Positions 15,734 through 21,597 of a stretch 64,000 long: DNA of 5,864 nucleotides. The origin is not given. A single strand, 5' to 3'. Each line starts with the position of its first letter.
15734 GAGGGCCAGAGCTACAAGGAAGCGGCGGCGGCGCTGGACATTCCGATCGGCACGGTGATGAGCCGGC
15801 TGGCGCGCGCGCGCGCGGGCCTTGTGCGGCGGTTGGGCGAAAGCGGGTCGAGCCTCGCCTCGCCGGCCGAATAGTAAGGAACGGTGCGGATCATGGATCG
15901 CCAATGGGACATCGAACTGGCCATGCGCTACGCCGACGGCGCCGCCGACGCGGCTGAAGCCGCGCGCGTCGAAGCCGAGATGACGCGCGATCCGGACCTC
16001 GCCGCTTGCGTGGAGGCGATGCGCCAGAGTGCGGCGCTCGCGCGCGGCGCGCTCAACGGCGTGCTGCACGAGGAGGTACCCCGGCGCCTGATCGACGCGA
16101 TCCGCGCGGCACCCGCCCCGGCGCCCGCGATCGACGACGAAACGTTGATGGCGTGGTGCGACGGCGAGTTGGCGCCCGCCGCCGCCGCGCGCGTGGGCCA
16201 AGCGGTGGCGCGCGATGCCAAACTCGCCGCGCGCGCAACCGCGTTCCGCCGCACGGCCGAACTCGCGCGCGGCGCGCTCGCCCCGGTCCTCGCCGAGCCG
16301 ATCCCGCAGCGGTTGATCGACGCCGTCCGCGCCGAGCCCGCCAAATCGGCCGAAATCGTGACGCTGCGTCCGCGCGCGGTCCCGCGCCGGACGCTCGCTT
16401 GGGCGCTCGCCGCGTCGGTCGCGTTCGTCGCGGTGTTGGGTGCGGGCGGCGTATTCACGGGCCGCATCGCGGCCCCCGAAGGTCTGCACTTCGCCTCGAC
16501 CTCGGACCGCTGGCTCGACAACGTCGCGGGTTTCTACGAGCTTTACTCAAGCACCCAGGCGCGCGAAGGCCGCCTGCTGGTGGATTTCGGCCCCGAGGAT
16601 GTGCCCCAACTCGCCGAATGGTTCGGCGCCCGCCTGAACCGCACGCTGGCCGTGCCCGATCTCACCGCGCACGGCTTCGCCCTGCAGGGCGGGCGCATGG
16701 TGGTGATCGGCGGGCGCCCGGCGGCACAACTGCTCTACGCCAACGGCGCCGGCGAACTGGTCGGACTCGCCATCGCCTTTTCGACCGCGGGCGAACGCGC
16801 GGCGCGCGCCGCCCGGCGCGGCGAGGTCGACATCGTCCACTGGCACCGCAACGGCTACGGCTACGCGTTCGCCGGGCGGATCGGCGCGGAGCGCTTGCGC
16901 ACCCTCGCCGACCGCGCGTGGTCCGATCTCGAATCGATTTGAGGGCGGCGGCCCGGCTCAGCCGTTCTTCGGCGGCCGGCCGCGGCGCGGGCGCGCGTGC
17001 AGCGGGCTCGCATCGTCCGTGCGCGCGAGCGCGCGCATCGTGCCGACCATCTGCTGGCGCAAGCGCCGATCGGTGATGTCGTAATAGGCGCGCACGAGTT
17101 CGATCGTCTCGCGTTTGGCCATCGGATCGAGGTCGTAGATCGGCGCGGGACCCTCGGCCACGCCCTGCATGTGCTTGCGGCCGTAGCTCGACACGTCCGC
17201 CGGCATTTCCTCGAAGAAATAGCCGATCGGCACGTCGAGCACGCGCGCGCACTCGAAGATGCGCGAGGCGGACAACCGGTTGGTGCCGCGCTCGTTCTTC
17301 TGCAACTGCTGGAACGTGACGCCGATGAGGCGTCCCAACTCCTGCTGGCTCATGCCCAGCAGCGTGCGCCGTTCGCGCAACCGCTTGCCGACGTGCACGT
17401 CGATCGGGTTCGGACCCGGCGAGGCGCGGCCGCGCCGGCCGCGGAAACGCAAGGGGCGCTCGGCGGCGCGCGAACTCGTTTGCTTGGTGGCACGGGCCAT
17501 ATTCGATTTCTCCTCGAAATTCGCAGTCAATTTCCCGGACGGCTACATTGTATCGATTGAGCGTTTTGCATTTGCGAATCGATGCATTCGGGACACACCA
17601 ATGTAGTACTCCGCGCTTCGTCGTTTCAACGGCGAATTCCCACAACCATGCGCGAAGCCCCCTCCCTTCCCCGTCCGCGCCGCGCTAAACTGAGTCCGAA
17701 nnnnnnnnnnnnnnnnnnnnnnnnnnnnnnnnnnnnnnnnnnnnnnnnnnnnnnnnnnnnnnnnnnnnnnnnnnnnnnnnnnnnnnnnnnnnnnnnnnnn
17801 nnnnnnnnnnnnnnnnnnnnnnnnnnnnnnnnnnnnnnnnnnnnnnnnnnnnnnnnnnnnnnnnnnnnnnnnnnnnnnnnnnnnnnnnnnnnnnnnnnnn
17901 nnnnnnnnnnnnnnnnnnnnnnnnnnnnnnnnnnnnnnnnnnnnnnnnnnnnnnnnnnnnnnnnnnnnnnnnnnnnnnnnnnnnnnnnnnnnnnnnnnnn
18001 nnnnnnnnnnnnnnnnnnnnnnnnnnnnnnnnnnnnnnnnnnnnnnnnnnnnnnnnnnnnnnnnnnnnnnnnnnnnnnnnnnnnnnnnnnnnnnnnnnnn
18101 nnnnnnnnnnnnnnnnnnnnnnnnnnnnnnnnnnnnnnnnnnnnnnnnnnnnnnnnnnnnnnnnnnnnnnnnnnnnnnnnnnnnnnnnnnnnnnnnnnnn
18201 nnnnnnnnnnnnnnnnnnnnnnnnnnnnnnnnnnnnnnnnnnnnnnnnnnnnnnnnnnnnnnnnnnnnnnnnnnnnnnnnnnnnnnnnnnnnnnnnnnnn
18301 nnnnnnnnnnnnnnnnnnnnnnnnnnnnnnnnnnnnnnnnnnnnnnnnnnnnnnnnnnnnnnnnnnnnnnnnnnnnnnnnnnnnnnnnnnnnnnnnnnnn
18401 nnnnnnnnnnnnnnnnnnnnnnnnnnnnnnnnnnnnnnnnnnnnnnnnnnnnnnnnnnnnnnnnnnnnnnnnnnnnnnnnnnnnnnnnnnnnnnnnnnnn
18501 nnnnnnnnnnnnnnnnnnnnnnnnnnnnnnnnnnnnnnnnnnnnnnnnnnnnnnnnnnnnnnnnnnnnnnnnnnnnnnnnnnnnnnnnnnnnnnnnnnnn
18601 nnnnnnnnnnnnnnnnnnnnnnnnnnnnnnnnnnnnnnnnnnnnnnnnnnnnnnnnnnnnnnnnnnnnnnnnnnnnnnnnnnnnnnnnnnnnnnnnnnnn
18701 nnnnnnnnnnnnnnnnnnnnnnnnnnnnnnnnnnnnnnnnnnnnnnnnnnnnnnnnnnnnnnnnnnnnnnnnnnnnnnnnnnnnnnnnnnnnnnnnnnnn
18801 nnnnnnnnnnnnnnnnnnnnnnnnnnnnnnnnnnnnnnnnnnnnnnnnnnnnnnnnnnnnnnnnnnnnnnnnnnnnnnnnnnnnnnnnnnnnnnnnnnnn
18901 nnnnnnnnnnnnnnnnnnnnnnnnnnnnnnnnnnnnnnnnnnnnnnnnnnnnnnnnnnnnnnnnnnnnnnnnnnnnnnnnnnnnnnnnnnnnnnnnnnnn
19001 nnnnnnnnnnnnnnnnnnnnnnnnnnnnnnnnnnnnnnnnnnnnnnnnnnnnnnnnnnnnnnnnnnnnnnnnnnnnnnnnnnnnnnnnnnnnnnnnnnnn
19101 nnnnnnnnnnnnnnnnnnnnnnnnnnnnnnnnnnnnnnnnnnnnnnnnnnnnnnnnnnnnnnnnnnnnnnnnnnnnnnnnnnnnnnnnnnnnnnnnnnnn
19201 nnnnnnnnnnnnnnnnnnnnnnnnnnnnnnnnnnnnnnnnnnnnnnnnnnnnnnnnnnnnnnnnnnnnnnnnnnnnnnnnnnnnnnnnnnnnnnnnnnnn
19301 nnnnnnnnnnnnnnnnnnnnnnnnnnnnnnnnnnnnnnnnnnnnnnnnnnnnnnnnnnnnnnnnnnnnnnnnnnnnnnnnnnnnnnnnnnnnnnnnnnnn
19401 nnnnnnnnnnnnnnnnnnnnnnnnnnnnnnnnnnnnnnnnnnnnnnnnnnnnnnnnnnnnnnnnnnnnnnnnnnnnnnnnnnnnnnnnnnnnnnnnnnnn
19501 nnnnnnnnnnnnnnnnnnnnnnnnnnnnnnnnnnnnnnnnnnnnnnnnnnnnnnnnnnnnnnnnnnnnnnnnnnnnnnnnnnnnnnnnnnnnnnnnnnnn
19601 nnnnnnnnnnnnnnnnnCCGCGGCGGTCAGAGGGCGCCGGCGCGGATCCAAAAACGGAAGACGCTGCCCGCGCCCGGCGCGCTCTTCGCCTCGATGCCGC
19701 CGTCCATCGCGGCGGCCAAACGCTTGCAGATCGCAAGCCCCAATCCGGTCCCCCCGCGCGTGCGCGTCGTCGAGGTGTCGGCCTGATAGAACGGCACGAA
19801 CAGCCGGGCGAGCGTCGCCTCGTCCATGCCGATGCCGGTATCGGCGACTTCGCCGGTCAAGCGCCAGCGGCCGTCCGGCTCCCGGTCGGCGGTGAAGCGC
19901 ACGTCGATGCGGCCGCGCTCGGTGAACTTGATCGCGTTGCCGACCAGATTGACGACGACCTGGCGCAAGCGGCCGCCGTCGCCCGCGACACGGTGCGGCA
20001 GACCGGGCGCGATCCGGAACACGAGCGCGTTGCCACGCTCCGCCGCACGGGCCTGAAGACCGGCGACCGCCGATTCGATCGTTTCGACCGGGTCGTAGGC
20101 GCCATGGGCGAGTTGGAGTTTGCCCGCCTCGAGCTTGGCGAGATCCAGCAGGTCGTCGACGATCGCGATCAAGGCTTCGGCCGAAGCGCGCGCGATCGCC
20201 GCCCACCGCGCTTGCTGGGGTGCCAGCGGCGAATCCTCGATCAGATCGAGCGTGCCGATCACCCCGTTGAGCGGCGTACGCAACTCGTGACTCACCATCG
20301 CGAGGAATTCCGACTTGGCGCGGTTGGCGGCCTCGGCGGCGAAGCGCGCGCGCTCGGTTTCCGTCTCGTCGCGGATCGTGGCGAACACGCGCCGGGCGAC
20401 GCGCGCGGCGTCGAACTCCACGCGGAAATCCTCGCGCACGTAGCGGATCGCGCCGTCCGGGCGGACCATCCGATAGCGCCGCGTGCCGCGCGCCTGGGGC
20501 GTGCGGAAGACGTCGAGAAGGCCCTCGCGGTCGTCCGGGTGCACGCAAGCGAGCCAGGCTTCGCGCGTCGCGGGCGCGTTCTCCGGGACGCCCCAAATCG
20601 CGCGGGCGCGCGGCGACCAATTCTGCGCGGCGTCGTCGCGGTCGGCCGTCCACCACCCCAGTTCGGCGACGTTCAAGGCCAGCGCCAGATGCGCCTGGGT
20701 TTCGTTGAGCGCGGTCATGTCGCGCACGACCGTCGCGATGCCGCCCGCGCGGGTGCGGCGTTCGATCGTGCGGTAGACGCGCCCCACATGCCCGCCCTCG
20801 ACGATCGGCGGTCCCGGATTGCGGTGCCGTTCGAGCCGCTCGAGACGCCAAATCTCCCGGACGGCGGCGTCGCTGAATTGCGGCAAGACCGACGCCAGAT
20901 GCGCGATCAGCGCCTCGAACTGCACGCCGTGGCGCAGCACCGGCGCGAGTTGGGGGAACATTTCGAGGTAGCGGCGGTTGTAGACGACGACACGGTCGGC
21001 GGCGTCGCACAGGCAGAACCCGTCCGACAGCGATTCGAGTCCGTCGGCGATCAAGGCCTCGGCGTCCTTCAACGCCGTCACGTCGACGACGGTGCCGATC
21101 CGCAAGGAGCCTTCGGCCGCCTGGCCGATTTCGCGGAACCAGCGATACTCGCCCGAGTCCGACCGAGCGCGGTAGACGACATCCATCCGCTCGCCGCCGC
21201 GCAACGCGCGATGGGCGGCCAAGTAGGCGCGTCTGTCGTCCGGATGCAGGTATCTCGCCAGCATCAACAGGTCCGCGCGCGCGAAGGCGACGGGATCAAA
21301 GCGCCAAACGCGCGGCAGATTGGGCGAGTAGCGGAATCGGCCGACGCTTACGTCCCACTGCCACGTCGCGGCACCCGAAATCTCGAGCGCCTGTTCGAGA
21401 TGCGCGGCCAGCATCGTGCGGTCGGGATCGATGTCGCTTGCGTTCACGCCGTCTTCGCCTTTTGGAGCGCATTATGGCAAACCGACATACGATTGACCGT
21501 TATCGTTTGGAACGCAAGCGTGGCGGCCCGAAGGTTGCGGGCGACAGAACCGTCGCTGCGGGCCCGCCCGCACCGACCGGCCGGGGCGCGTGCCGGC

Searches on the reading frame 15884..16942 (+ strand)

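Call 3: search_protein_families(library=pfam, proteins=[window:15884-16942:+], max_evalue=0.01)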
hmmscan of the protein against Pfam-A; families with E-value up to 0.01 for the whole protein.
window:15884-16942:+ (352 aa): 1 family
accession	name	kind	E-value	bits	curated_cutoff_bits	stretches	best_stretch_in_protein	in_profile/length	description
PF13490.11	zf-HC2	-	0.00026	21.5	22.2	0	11-31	6-26/35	Putative zinc-finger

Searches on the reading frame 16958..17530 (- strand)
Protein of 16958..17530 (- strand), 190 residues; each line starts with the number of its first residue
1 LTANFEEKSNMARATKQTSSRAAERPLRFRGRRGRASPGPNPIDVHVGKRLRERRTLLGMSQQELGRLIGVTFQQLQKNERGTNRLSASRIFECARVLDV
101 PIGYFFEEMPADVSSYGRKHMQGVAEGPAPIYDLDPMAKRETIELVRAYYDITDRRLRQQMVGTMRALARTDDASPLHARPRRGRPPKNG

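Call 3: search_protein_families(library=pfam, proteins=[window:16958-17530:-], max_evalue=0.01)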
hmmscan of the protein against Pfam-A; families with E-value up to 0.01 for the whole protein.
window:16958-17530:- (190 aa): 2 families
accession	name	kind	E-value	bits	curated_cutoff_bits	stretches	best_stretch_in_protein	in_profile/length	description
PF01381.28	HTH_3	-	1.1e-12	48.2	23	1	51-105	1-55/55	Helix-turn-helix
PF13560.12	HTH_31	-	3.3e-06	27.8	27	1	48-101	3-57/64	Helix-turn-helix domain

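Call 4: search_protein_families(library=ncbifam, proteins=[window:16958-17530:-], max_evalue=0.01)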
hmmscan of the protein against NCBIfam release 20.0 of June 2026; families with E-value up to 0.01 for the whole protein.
window:16958-17530:- (190 aa): 9 families
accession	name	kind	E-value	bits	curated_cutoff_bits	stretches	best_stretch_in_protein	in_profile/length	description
NF047948.1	male_kill_WMK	equivalog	2.3e-08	33.9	300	1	42-163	158-256/300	WO male-killing family protein Wmk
NF041951.1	phage_RstR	subfamily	1.2e-05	25.5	80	1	47-108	3-64/108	RstR family transcriptional repressor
NF007257.0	PRK09706.1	subfamily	1.2e-05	25.2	101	1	47-99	6-58/135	transcriptional repressor DicA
TIGR03070.1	couple_hipB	subfamily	4e-05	23.5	71.65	1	48-92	4-48/58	type II toxin-antitoxin system Y4mF family antitoxin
NF052239.1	antitox_spr1629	equivalog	7e-05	22.1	335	1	46-110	2-66/377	spr1629 family repressor/antitoxin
NF006015.0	PRK08154.1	subfamily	9.2e-05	21.7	204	1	35-106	19-90/314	anaerobic benzoate catabolism transcriptional regulator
TIGR03830.1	CxxCG_CxxCG_HTH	subfamily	0.0011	18.8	61.8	1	48-88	67-107/127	type II TA system antitoxin MqsA family protein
NF007408.0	PRK09943.1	equivalog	0.0039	16.8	211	1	45-109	6-70/185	HTH-type transcriptional regulator PuuR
NF003162.0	PRK04140.1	equivalog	0.0088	15.1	263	0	48-102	128-182/317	transcriptional regulator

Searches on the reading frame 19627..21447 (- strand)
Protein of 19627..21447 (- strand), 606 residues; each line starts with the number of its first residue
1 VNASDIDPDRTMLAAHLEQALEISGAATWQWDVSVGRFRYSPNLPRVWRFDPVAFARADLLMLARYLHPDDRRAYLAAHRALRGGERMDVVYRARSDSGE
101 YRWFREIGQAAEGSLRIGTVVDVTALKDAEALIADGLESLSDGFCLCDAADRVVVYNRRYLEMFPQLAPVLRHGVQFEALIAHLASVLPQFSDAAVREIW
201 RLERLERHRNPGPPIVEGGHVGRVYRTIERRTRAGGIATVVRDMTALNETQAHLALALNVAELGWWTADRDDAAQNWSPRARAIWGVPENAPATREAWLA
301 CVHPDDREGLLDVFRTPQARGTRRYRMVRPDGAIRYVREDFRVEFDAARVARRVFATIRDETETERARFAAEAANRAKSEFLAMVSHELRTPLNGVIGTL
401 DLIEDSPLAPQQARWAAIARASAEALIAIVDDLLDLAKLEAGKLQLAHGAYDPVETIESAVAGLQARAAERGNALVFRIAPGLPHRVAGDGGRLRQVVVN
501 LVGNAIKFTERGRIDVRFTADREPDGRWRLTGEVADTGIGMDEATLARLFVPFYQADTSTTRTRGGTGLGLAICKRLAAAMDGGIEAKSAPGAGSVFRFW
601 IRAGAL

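Call 3: search_protein_families(library=pfam, proteins=[window:19627-21447:-], max_evalue=0.01)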
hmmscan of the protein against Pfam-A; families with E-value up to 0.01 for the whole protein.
window:19627-21447:- (606 aa): 4 families
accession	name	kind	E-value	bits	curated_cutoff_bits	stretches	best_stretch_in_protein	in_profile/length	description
PF02518.31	HATPase_c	-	1.1e-27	97.1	26.4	1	489-602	1-108/111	Histidine kinase-, DNA gyrase B-, and HSP90-like ATPase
PF08447.18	PAS_3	-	6.3e-20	71.7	25.6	2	277-353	4-84/89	PAS fold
PF00512.31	HisKA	-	8.8e-20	71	26.9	1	377-442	1-66/66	His Kinase A (phospho-acceptor) domain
PF12860.13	PAS_7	-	3.6e-12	46.9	27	1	137-250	1-113/115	PAS fold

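Call 4: search_protein_families(library=ncbifam, proteins=[window:19627-21447:-], max_evalue=0.01)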
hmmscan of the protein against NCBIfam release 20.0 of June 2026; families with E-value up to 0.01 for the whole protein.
window:19627-21447:- (606 aa): 76 families (the best 25 are shown)
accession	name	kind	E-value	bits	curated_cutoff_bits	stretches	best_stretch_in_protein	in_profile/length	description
TIGR02956.1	TMAO_torS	equivalog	2.4e-78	264.3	676.5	1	363-601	449-680/967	TMAO reductase system sensor histidine kinase/response regulator TorS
NF008318.0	PRK11107.1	equivalog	3.2e-72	243.9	890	1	366-602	281-517/920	two-component sensor histidine kinase BarA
NF011874.0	PRK15347.1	equivalog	8.5e-62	209.4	852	1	363-600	383-611/921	two component system sensor kinase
NF041947.1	LuxQ_Vibrio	equivalog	2.6e-57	194.3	1200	1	357-599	451-692/843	quorum-sensing autoinducer 2 sensor kinase/phosphatase LuxQ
NF008302.0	PRK11091.1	equivalog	4.2e-57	193.9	838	1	354-603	259-505/779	aerobic respiration two-component sensor histidine kinase ArcB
NF008543.0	PRK11466.1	equivalog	7.4e-57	192.9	982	1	363-599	429-658/914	TMAO reductase system sensor histidine kinase/response regulator TorS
NF008099.0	PRK10841.1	equivalog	3.1e-56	190.7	920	1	334-599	426-686/949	two-component system sensor histidine kinase RcsC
NF045901.1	HisKinLetSLeg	equivalog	2e-54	184.9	1650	1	371-602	286-517/906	two-component system sensor histidine kinase LetS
NF046044.1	PnpS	equivalog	1e-45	156.4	400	1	374-599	166-387/390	two-component system histidine kinase PnpS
TIGR02966.1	phoR_proteo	equivalog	3.6e-44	151.1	334.2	1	374-600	110-332/333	phosphate regulon sensor histidine kinase PhoR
NF040691.1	MtrAB_MtrB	equivalog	2.2e-39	135.8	450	1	375-599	268-488/507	MtrAB system histidine kinase MtrB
NF012163.2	BaeS_SmeS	equivalog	3.8e-39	134.9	500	1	372-594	234-449/457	sensor histidine kinase efflux regulator BaeS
NF038297.2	hybrid_HK_HrmK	equivalog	1e-38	133.4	725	1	372-599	229-453/607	hybrid histidine kinase/response regulator HrmK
NF050805.1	CellDivHKDivJCaul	equivalog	3.4e-37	127.9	1000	1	350-595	270-512/531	cell cycle sensor histidine kinase DivJ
NF033092.0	HK_WalK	equivalog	1.5e-36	126.2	725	1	372-601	366-592/594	cell wall metabolism sensor histidine kinase WalK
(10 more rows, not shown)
